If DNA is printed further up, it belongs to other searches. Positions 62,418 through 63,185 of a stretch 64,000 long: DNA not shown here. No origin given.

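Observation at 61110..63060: Low-GC two-gene module: GGCT/AIG2-like enzyme + large HEPN-like protein, embedded among TA cassettes. Candidate undescribed defence / abortive-infection system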

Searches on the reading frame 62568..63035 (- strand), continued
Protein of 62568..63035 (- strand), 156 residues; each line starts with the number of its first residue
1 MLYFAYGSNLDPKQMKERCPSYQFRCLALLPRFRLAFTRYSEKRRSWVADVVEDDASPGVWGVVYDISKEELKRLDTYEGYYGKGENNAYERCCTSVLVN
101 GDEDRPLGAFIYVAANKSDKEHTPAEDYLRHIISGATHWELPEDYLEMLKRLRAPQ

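Call 47: search_protein_families(library=padloc, proteins=[L021:1946-4966:+, L113:2937-5993:+, L108:2546-5998:+, L108:6468-7691:+, L107:749-3583:+, L104:1172-2131:+, L109:69-4904:+, L101:1199-2095:+, L018:8496-10919:+], max_evalue=0.001)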
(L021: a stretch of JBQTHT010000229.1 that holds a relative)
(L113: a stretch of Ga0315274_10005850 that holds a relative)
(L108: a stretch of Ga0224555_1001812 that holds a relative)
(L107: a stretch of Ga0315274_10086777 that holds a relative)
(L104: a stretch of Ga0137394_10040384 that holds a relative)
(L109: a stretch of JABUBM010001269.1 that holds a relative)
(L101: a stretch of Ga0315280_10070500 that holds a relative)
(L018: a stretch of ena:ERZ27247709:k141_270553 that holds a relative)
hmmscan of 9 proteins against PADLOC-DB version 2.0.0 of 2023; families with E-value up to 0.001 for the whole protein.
L021:1946-4966:+ (1007 aa): 15 families
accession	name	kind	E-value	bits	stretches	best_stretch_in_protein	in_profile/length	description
PDLC00661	HmaB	-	2.6e-106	354.6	2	173-735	222-792/973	DNA-adenine methylase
PDLC00660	HmaB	-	3e-102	341.2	3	423-735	475-792/967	DNA-adenine methylase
PDLC02189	DUF1156_MTase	-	1.5e-40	137.2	2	114-289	149-319/944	-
PDLC03233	MTase_II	-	4.8e-36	122.6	2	130-665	122-637/731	Type II methyltransferase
PDLC03352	MTase_II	-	6.2e-26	88.5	2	133-270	95-228/1023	Type II methyltransferase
PDLC03314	MTase_II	-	2.1e-23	80.4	2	123-289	158-319/944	Type II methyltransferase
PDLC03319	MTase_II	-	3.7e-09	33.9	1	508-548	280-320/503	Type II methyltransferase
PDLC03367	MTase_II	-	5.2e-08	29.7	0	131-169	43-81/633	Type II methyltransferase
PDLC02541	PglX|PglXI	-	1.2e-06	24.9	1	385-641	372-592/919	PglXI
PDLC03312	MTase_II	-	2.1e-06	23.7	0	385-620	405-609/1344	Type II methyltransferase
PDLC04134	mad2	-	1.4e-05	22.2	1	89-172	251-334/492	mads_2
PDLC03322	MTase_II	-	1.5e-05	22.1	1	126-187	61-120/446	Type II methyltransferase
PDLC03364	MTase_II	-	5.1e-05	20.4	1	116-175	45-104/380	Type II methyltransferase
PDLC03325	MTase_II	-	6.9e-05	19.7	0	132-173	94-135/426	Type II methyltransferase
PDLC03380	MTase_II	-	0.00063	17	0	506-547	249-290/393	Type II methyltransferase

L113:2937-5993:+ (1019 aa): 13 families
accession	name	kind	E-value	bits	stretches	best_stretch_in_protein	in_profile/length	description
PDLC00661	HmaB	-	2.7e-116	387.6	3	433-745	475-791/973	DNA-adenine methylase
PDLC00660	HmaB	-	8.4e-114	379.4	3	433-745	474-791/967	DNA-adenine methylase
PDLC03233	MTase_II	-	6.5e-43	145.3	3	403-683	355-644/731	Type II methyltransferase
PDLC02189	DUF1156_MTase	-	1.1e-40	137.7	1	135-689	163-685/944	-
PDLC03352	MTase_II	-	4.3e-30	102.3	2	139-295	95-243/1023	Type II methyltransferase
PDLC03314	MTase_II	-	2.8e-20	70.1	2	133-243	161-269/944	Type II methyltransferase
PDLC03367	MTase_II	-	5.7e-07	26.2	1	131-176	38-82/633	Type II methyltransferase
PDLC04134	mad2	-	8.1e-07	26.2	1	122-179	278-335/492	mads_2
PDLC03364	MTase_II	-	8.6e-07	26.3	1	133-206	56-129/380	Type II methyltransferase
PDLC02541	PglX|PglXI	-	8.7e-07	25.4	1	403-662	373-602/919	PglXI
PDLC03319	MTase_II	-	3.3e-06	24.2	0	138-178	26-66/503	Type II methyltransferase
PDLC03312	MTase_II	-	2.5e-05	20.1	0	134-197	215-276/1344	Type II methyltransferase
PDLC03322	MTase_II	-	3.5e-05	20.8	1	132-202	61-129/446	Type II methyltransferase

L108:2546-5998:+ (1151 aa): 59 families (the best 25 are shown)
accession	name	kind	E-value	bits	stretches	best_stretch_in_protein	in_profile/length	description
PDLC00659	HmaA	-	2.2e-175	583.5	1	14-1098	13-1132/1176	SNF2 helicase / DEAD-box helicase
PDLC02620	DrmD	-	6.4e-112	373.3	1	96-802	90-776/1060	DrmD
PDLC02500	BrxHI|BrxHII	-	1.5e-111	372.5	1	102-679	87-648/933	BrxHI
PDLC02621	DrmD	-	3.5e-91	304.9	1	108-675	124-697/1040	DrmD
PDLC02504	BrxHI|BrxHII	-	5.7e-87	290.6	1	77-641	81-621/971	BrxHII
PDLC02572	DrmA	-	1.2e-68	230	1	110-613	123-634/1043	DrmA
PDLC02619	DrmD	-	2.5e-60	202.6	1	92-635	19-568/872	DrmD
PDLC02623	DrmD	-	1.3e-56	190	2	334-677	400-692/1040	DrmD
PDLC02632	DrmD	-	1.9e-56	189.9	1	109-617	127-641/662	DrmD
PDLC02633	DrmD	-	2.1e-52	176.2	1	109-613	129-641/839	DrmD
PDLC02634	DrmD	-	1.7e-51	173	1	99-638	85-620/900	DrmD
PDLC02624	DrmD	-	6.2e-40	135.3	1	144-610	2-475/652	DrmD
PDLC02840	DpdE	-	2.4e-39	133.4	2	102-303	156-339/1091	DpdE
PDLC02843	DpdE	-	3.7e-39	132.4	2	102-302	155-333/1091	DpdE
PDLC02853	DpdE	-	6.2e-39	131.7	1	60-637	52-636/985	DpdE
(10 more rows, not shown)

L108:6468-7691:+ (408 aa): 0 families

L107:749-3583:+ (945 aa): 2 families
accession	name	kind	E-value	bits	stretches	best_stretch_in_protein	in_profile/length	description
PDLC00662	HmaC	-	3.6e-91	304.8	1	11-714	2-706/941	AAA+ ATPase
PDLC02192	DUF499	-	1.6e-16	57.3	1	32-519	11-478/1022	-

L104:1172-2131:+ (320 aa): 2 families
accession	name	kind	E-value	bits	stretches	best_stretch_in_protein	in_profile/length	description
PDLC04815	PDC-S02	-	0.0002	18.8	1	55-116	66-125/346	-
PDLC04819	PDC-S02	-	0.00043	17.6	1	53-110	67-120/334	-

L109:69-4904:+ (1612 aa): 30 families (the best 25 are shown)
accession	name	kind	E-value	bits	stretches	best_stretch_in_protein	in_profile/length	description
PDLC00013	DruE1|DruE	-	2.4e-107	358.5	2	847-1485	1041-1680/1776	SNF2 family N-terminal domain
PDLC00037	DruE3|DruE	-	7.2e-103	343.6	2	851-1489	1033-1683/2055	SNF2 family N-terminal domain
PDLC00014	DruE2|DruE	-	1.1e-80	269.8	4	878-976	1202-1297/1928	SNF2 family N-terminal domain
PDLC00015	DruE2|DruE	-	1.3e-80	269.7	4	72-377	283-588/1887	SNF2 family N-terminal domain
PDLC00036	DruE3|DruE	-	1.5e-75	252.4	2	851-1491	1026-1661/2023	SNF2 family N-terminal domain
PDLC00035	DruE3|DruE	-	9.2e-74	246.9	2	848-1212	1033-1402/1460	SNF2 family N-terminal domain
PDLC00051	DruE4|DruE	-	4e-65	218.2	4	877-976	1126-1222/1829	SNF2 family N-terminal domain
PDLC02896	DpdJ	-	1.8e-25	86.9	1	76-167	325-415/1487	DpdJ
PDLC02503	BrxHI|BrxHII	-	7.7e-22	75.4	2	856-924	280-347/698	BrxHI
PDLC03960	SngC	-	4.8e-21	73.2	2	854-924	296-367/720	-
PDLC02569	DrmA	-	7.2e-12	41.9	1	860-935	814-887/1095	DrmA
PDLC02570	DrmA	-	3e-11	40.4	1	843-944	551-646/851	DrmA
PDLC03928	PsyrT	-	8.2e-11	38.9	1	849-925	266-341/689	-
PDLC02893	DpdJ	-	2.1e-10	37.2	1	51-167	306-426/876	DpdJ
PDLC02501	BrxHI|BrxHII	-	7e-10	35.6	1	854-928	278-351/925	BrxHI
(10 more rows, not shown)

L101:1199-2095:+ (299 aa): 0 families

L018:8496-10919:+ (808 aa): 0 families

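Call 77: search_protein_families(library=pfam, proteins=[L116:3245-6862:+, L112:630-4217:+, L051:3077-5995:+, L033:3056-5638:-, L028:3445-5808:-, L024:1302-3179:+, L121:1650-3047:+, L124:1903-3306:+, L024:6804-7229:+, L121:1255-1650:+], max_evalue=0.001)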
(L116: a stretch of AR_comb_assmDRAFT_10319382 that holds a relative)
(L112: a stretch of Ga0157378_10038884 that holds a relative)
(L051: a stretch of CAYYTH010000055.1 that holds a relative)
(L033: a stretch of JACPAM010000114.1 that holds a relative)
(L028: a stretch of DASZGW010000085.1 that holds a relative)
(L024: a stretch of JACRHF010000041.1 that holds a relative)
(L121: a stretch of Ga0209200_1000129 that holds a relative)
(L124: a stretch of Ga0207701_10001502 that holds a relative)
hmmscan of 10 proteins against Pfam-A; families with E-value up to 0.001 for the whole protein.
L116:3245-6862:+ (1206 aa): 3 families
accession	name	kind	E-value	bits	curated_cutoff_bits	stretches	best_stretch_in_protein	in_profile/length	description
PF05359.17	DUF748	-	0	1093.1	50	3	581-1178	448-1037/1037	Domain of Unknown Function (DUF748)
PF05170.20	AsmA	-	1.3e-17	64.3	29.8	2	18-182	1-178/607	AsmA family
PF00691.25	OmpA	-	4.6e-07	30.5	27.2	0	1153-1183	50-79/98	OmpA family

L112:630-4217:+ (1196 aa): 2 families
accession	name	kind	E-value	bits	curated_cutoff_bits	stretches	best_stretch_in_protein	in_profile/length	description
PF05359.17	DUF748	-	0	1091.5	50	3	571-1171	445-1037/1037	Domain of Unknown Function (DUF748)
PF05170.20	AsmA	-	6.4e-19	68.6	29.8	2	292-540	74-320/607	AsmA family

L051:3077-5995:+ (973 aa): 11 families
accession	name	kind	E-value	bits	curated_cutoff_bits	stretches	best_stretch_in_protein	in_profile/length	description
PF17755.6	UvrA_DNA-bind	-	1.1e-41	142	23.2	1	312-422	2-110/110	UvrA DNA-binding domain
PF17760.6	UvrA_inter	-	5.1e-40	136.2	23.3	1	134-240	1-107/109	UvrA interaction domain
PF00005.33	ABC_tran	-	1.3e-19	71.6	25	1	829-885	84-137/137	ABC transporter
PF02463.25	SMC_N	-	7.1e-09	35.8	40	0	852-926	135-209/220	RecF/RecN/SMC N terminal domain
PF13555.12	AAA_29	-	8.4e-06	25.9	27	0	658-675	23-39/61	P-loop containing region of AAA domain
PF00684.25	DnaJ_CXXCXGXG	-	1.5e-05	25.6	32.7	0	763-793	17-50/65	DnaJ central domain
PF13481.12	AAA_25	-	5.3e-05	23.4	27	0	655-685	30-60/195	AAA domain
PF20703.3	nSTAND1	-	8.4e-05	22.8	27.1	0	14-86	19-87/379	Novel STAND NTPase 1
PF12399.14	BCA_ABC_TP_C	-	9.4e-05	22.3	25.5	1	595-610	1-16/27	Branched-chain amino acid ATP-binding cassette transporter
PF03193.22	RsgA_GTPase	-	0.00017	21.9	30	0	6-45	85-123/174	RsgA GTPase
PF13191.12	AAA_16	-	0.00025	22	32.6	0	30-89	26-91/167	AAA ATPase domain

L033:3056-5638:- (861 aa): 3 families
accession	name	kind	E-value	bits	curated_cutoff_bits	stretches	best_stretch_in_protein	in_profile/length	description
PF00384.28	Molybdopterin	-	8.8e-24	84.6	24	1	77-600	5-352/353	Molybdopterin oxidoreductase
PF04879.21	Molybdop_Fe4S4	-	5.3e-14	52.4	22.7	1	18-69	3-54/55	Molybdopterin oxidoreductase Fe4S4 domain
PF01568.27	Molydop_binding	-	2.1e-05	25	26.8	1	758-841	26-100/110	Molydopterin dinucleotide binding domain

L028:3445-5808:- (788 aa): 14 families
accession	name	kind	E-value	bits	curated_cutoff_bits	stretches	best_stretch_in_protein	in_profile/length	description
PF07719.23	TPR_2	-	1.1e-16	60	27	1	511-544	1-34/34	Tetratricopeptide repeat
PF14559.12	TPR_19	-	2.7e-15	56.9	25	2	560-611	6-57/68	Tetratricopeptide repeat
PF13431.12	TPR_17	-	5.3e-15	54.8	24.4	0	500-528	2-30/34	Tetratricopeptide repeat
PF13428.12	TPR_14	-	1.7e-11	44.1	23.5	1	514-553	4-43/44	Tetratricopeptide repeat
PF00515.34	TPR_1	-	3.5e-10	39.7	27.8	0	487-510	11-34/34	Tetratricopeptide repeat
PF13424.12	TPR_12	-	1e-09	38.9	30.1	1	547-605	5-71/77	Tetratricopeptide repeat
PF12895.13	ANAPC3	-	5.8e-09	36.5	27.2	1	560-636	4-80/82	Anaphase-promoting complex, cyclosome, subunit 3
PF25064.1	ARM_TT21_5th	-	4.1e-08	34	27.8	0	551-632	7-92/117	TT21 fifth ARM repeats domain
PF13181.12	TPR_8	-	1.5e-07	31.4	25.7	0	516-544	6-34/34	Tetratricopeptide repeat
PF13176.12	TPR_7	-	2.2e-07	30.8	27.9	0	551-575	5-29/36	Tetratricopeptide repeat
PF13432.12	TPR_16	-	4.1e-07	30.8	32.7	1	549-610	1-62/65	Tetratricopeptide repeat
PF00211.25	Guanylate_cyc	-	2.6e-06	27.6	21.9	1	90-155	95-161/183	Adenylate and Guanylate cyclase catalytic domain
PF13414.12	TPR_11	-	1.7e-05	24.8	26.8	0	520-554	3-37/42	TPR repeat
PF23914.1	TPR_CcmH_CycH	-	0.00012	22.3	42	0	521-602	60-144/158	Cytochrome c-type biogenesis protein H TPR domain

L024:1302-3179:+ (626 aa): 2 families
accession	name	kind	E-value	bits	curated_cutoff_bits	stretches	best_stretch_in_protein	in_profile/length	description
PF01566.24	Nramp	-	4.9e-133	444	29.8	1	48-403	1-356/357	Natural resistance-associated macrophage protein-like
PF00582.32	Usp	-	4.5e-22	79.5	24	1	493-625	2-140/141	Universal stress protein family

L121:1650-3047:+ (466 aa): 2 families
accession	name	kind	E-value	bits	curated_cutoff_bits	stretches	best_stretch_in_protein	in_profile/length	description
PF07690.21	MFS_1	-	4.9e-69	233.3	33.4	2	15-402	2-346/347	Major Facilitator Superfamily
PF05977.19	MFS_3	-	0.00012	21.2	27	1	44-169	45-175/524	Transmembrane secretion effector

L124:1903-3306:+ (468 aa): 13 families
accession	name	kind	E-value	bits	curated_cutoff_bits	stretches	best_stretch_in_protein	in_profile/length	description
PF07992.20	Pyr_redox_2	-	3.3e-76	256.9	26.1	1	4-327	1-291/291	Pyridine nucleotide-disulphide oxidoreductase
PF02852.28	Pyr_redox_dim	-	8.1e-37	126.2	25.3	1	346-455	1-110/110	Pyridine nucleotide-disulphide oxidoreductase, dimerisation domain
PF00070.33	Pyr_redox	-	1.2e-21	77.5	22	1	176-252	1-79/82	Pyridine nucleotide-disulphide oxidoreductase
PF13738.12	Pyr_redox_3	-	6.8e-14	52.2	30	1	7-311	1-305/305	Pyridine nucleotide-disulphide oxidoreductase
PF03486.20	HI0933_like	-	4.7e-11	43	50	1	5-40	2-37/244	HI0933-like protein Rossmann domain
PF12831.13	FAD_oxidored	-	7e-11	42.5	27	1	5-49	1-45/416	FAD dependent oxidoreductase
PF01134.28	GIDA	-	9.2e-09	35.3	22.1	1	5-146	1-150/391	Glucose inhibited division protein A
PF00890.30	FAD_binding_2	-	5.4e-08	32.9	20.4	1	5-41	1-37/414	FAD binding domain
PF13450.12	NAD_binding_8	-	7.5e-06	26.6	21.9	1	8-43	1-36/68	NAD(P)-binding Rossmann-like domain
PF13434.12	Lys_Orn_oxgnase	-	1.7e-05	24.6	21.3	1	122-192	133-206/339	L-lysine 6-monooxygenase/L-ornithine 5-monooxygenase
PF01266.30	DAO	-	0.00048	20.2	27.9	0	5-41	1-38/353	FAD dependent oxidoreductase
PF01494.25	FAD_binding_3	-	0.0005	19.8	22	0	4-37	2-35/349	FAD binding domain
PF01946.23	Thi4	-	0.00068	19.4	26.2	0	4-88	18-107/235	Thi4 family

L024:6804-7229:+ (142 aa): 1 family
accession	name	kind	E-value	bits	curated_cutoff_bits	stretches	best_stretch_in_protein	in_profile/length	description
PF15777.11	Anti-TRAP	-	0.00024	21.5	32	1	114-141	13-42/59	Tryptophan RNA-binding attenuator protein inhibitory protein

L121:1255-1650:+ (132 aa): 0 families

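Call 82: find_related_loci(query=A2, collection=viral_contigs, flank=5000)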
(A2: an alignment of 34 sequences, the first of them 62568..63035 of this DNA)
Query A2 (156 aa) in viral_contigs; peptide patterns used: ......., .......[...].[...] (x = any residue, [..] = any of these).
484 stretches matched a pattern; 440 encode a relative of the query (tblastn E <= 1e-3); the best 80 are kept; 80 distinct loci.
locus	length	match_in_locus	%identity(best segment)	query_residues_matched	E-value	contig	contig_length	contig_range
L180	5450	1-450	48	1-152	4e-36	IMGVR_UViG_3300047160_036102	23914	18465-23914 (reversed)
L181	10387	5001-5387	41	2-142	1e-23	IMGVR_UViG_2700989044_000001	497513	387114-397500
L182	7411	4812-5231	39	1-155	5e-22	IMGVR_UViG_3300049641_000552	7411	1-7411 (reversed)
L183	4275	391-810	39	1-155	5e-22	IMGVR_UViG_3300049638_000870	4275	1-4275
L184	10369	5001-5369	40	1-141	2e-21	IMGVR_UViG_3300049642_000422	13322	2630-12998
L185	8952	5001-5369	40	1-141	2e-21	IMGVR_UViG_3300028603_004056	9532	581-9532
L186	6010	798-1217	34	2-152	4e-21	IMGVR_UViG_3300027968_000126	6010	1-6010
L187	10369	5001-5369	43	3-136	3e-19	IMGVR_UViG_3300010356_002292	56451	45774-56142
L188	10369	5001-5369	38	1-132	5e-19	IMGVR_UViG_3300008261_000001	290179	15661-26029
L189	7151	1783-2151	38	1-141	1e-18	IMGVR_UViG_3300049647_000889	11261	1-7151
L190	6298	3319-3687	38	1-141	1e-18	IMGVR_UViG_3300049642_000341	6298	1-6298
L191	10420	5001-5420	38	1-155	1e-18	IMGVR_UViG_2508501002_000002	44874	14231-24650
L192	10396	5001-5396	35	1-150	2e-18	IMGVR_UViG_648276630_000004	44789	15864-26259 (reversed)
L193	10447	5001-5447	35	1-139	3e-18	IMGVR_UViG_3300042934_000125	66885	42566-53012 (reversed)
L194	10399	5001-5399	38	1-148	3e-18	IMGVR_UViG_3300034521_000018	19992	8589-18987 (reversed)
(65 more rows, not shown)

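Call 84: search_protein_families(library=phrogs, proteins=[window:62568-63035:-], max_evalue=0.01)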
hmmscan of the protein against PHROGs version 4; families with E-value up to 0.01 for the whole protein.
window:62568-63035:- (156 aa): 2 families
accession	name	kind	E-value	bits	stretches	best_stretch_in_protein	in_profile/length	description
phrog_2520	-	moron, auxiliary metabolic gene and host takeover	1e-17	65.5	1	1-147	11-152/166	gamma-glutamyl cyclotransferase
phrog_27033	-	unknown function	2e-14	55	1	1-149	1-131/208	-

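Call 91: search_solved_structures(query=A2, max_evalue=0.001, show_alignments=3)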
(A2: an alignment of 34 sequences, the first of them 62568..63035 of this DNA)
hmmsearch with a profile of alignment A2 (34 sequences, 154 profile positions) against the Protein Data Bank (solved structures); distinct sequences matched with E-value up to 0.001: 5.
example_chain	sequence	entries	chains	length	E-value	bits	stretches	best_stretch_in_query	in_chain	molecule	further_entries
2i5t_A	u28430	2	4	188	5.2e-30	107.5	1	2-152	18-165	Protein C7orf24 | Uncharacterized protein C7orf24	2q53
2pn7_A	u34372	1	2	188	5.2e-30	107.5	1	2-152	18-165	human gamma-glutamyl cyclotransferase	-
3cry_A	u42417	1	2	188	2.8e-29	105.2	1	2-152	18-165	Gamma-glutamyl cyclotransferase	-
2rbh_A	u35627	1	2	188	5e-29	104.4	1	2-152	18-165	Gamma-glutamyl cyclotransferase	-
2qik_A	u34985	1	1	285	3.8e-12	49.5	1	2-149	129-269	UPF0131 protein ykqA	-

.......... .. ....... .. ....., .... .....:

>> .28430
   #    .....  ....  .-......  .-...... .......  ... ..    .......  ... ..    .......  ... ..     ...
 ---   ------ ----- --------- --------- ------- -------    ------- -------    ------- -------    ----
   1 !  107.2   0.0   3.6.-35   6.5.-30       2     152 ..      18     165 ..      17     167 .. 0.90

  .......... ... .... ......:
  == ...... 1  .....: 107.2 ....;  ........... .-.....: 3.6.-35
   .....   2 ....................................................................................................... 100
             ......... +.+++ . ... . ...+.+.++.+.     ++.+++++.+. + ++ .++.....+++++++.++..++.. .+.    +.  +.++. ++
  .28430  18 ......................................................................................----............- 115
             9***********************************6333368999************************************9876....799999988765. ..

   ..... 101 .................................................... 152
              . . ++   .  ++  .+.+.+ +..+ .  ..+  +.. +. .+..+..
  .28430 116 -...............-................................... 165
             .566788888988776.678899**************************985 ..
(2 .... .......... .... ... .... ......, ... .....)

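Call 94: search_solved_structures(query=L101:1199-2095:+, max_evalue=10)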
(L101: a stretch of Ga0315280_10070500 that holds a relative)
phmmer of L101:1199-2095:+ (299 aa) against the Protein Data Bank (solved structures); distinct sequences matched with E-value up to 10: 0.

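Call 101: search_protein_families(library=pfam, proteins=[L021:975-1451:+, L020:5560-5991:+, L100:1130-2065:+, L025:1277-1861:+, L030:6609-8045:+, L130:32-631:+, L101:75-776:+, L109:5495-5806:+, L109:5875-6255:+], max_evalue=0.05)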
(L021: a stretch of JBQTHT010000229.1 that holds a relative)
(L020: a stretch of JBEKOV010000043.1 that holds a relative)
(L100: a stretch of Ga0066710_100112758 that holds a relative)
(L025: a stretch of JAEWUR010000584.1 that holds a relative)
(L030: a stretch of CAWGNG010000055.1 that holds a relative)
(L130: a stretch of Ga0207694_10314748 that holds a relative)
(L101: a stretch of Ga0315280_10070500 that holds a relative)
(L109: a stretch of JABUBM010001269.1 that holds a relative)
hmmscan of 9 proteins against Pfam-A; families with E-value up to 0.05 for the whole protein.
L021:975-1451:+ (159 aa): 1 family
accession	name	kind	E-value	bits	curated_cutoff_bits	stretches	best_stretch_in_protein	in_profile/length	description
PF05168.19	HEPN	-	1.2e-25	90.3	22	1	37-153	3-116/117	HEPN domain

L020:5560-5991:+ (144 aa): 0 families

L100:1130-2065:+ (312 aa): 2 families
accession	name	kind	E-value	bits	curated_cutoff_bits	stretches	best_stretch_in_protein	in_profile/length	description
PF18144.7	SMODS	-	8.7e-13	49.3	26.5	1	6-174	3-164/164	Second Messenger Oligonucleotide or Dinucleotide Synthetase domain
PF21654.3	DncV-like_NTFase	-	0.0018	19.6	24.9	1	50-126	1-79/90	Cyclic GMP-AMP synthase DncV-like, nucleotidyltransferase domain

L025:1277-1861:+ (195 aa): 0 families

L030:6609-8045:+ (479 aa): 10 families
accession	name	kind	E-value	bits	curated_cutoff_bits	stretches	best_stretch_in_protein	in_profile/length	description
PF13173.12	AAA_14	-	2.7e-34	118.4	27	1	56-190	3-129/129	AAA domain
PF13635.12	DUF4143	-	7.4e-25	88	28.1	1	280-430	2-159/160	Domain of unknown function (DUF4143)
PF13481.12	AAA_25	-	0.0011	19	27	1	41-120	19-99/195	AAA domain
PF25199.1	nSTAND_NTPase5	-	0.002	18.4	34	1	39-100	20-83/145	Novel STAND NTPase 5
PF00580.27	UvrD-helicase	-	0.0036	17.4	23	1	67-97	25-55/271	UvrD/REP helicase N-terminal domain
PF13401.12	AAA_22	-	0.011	16.5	27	0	55-134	5-95/130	AAA domain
PF13191.12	AAA_16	-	0.023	15.7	32.6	0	54-83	23-52/167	AAA ATPase domain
PF24883.2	NPHP3_N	-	0.034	14.8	24.8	0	56-123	23-88/164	Nephrocystin 3, N-terminal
PF01637.24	ATPase_2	-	0.038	14.2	33.2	0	56-98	21-60/225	ATPase domain predominantly from Archaea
PF00004.35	AAA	-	0.044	14.7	21.2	0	59-135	2-69/131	ATPase family associated with various cellular activities (AAA)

L130:32-631:+ (200 aa): 3 families
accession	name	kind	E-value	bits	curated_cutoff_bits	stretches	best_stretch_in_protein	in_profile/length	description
PF13304.12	AAA_21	-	8.6e-09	36.3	27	1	74-140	235-302/304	AAA domain, putative AbiEii toxin, Type IV TA system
PF02463.25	SMC_N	-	0.00037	20.4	40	1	59-145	119-206/220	RecF/RecN/SMC N terminal domain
PF13166.12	AAA_13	-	0.038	13.1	36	1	65-138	486-571/713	AAA domain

L101:75-776:+ (234 aa): 1 family
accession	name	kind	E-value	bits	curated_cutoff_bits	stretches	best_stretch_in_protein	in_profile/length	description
PF13749.12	HATPase_c_4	-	4.7e-24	84.6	26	1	63-146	4-89/89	Putative ATP-dependent DNA helicase recG C-terminal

L109:5495-5806:+ (104 aa): 0 families

L109:5875-6255:+ (127 aa): 3 families
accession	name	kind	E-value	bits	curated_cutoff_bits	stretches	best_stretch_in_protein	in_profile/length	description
PF13091.12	PLDc_2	-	0.00014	22.2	27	1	3-100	2-108/132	PLD-like domain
PF16565.11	MIT_C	-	0.003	17.9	25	1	35-99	50-123/142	Phospholipase D-like domain at C-terminus of MIT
PF06905.18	FAIM1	-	0.021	14.9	22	1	57-105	11-57/172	Fas apoptotic inhibitory molecule (FAIM1)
